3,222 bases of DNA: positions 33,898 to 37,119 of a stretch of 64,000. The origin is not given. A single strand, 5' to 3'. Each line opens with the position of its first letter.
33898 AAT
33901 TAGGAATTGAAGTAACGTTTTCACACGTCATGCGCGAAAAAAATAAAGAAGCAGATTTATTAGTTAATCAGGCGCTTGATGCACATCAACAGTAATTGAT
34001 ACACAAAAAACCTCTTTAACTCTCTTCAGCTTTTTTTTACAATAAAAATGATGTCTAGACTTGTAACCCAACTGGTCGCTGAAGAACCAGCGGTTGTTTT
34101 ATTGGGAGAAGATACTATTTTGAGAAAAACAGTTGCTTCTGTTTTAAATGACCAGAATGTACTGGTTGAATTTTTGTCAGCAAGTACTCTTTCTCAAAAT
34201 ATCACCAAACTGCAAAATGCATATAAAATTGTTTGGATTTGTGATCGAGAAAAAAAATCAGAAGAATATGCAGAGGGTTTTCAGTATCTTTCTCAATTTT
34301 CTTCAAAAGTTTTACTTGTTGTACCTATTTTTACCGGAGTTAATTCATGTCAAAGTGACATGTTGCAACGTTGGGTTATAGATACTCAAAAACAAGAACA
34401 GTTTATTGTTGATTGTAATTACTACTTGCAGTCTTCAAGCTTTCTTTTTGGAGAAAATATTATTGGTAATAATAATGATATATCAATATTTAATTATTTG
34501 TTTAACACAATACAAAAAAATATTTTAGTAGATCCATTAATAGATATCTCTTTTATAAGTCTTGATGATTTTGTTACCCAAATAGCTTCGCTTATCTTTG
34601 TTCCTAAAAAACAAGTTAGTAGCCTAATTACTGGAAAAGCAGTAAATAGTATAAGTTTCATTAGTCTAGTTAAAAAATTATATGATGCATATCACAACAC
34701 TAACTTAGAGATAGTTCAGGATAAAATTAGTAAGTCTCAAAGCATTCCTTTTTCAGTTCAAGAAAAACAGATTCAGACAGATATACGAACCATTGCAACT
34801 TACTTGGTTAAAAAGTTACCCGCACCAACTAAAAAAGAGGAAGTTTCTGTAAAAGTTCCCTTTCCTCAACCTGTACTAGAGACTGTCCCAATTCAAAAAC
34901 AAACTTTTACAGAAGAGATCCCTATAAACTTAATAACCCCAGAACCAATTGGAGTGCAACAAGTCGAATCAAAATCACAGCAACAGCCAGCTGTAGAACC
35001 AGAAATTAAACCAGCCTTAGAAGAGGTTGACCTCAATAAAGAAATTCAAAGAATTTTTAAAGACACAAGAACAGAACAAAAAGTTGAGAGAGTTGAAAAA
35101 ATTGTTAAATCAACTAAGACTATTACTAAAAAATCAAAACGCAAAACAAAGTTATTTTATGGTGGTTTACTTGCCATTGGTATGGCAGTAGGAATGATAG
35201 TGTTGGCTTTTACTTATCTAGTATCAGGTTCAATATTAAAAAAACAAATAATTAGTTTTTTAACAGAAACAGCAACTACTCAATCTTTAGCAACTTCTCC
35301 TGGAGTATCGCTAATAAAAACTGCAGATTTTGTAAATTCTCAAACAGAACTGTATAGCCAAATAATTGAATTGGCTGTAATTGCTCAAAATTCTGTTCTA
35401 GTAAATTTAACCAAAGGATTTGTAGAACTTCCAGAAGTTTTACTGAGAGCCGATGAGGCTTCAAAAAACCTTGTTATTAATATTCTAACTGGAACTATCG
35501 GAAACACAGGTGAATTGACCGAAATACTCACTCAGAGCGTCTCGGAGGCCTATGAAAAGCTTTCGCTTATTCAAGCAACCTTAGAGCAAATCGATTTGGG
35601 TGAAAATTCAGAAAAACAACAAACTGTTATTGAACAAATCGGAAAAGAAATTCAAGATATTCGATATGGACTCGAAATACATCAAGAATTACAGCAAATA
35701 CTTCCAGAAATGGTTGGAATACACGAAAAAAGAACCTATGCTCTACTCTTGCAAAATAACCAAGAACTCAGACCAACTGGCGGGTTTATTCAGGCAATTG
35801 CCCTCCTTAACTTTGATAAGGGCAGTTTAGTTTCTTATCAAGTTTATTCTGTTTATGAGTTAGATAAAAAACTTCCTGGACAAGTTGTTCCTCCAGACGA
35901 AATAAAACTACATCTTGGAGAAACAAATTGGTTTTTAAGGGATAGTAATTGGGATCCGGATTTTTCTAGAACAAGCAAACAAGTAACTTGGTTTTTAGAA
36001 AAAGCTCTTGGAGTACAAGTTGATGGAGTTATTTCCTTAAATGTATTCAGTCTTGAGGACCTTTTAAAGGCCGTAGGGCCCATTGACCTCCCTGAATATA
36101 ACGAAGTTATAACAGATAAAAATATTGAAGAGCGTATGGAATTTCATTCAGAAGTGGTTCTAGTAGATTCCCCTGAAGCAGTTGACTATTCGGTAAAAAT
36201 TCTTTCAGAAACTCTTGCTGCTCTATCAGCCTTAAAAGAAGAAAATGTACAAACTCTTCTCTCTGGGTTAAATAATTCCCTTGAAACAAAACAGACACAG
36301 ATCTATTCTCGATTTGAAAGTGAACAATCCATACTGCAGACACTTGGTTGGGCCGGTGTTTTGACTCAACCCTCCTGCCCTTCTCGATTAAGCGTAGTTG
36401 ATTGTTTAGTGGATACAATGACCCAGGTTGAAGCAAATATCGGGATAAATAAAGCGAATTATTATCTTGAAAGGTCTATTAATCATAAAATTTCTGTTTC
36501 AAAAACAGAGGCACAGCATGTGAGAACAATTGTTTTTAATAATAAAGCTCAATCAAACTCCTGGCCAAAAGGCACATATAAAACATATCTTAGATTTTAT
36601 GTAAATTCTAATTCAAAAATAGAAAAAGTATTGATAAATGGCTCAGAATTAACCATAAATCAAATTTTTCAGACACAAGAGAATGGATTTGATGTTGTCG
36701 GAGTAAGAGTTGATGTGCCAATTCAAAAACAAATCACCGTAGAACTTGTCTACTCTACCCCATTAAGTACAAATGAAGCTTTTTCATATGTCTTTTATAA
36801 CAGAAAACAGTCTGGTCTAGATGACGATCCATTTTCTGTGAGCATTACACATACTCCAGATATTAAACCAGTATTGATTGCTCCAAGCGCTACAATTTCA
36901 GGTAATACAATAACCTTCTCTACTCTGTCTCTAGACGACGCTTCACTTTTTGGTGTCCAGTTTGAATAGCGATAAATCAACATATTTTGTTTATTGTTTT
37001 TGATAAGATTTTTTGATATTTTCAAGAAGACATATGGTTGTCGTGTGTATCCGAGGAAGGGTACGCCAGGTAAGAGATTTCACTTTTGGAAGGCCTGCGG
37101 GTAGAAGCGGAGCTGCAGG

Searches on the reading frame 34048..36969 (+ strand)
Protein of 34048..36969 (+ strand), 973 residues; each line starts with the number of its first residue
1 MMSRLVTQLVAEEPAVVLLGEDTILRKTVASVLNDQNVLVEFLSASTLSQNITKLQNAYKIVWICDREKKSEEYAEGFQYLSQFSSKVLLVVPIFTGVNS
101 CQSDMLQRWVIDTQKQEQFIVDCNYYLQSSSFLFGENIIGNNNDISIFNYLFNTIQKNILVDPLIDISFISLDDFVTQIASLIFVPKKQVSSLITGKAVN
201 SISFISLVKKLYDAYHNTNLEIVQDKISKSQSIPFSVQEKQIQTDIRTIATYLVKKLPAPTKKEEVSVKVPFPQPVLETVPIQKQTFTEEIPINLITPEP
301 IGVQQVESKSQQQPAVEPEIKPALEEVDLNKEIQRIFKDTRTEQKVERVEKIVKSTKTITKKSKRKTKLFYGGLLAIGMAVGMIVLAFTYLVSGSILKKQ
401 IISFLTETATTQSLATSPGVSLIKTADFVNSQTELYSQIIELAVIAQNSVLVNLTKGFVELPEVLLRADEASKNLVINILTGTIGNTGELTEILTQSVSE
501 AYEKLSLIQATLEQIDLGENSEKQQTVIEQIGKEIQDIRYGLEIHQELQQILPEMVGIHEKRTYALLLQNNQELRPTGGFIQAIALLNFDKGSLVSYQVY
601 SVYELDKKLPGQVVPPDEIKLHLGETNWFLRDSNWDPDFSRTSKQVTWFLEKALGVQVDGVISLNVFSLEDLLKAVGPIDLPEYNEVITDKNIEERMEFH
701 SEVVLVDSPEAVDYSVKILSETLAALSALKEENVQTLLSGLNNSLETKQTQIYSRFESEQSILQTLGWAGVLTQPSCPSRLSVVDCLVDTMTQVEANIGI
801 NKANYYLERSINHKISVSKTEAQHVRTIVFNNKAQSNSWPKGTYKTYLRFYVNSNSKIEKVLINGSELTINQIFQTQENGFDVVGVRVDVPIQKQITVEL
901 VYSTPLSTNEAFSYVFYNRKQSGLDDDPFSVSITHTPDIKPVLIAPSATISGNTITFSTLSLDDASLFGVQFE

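Call 13: search_protein_families(library=pfam, proteins=[window:34048-36969:+], max_evalue=0.001)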
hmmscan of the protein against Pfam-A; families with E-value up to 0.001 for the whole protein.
window:34048-36969:+ (973 aa): 1 family
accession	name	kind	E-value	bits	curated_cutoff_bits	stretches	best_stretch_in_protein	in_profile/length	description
PF13196.11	DUF4012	-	2.5e-27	96.6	28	1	560-695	2-137/144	Protein of unknown function (DUF4012)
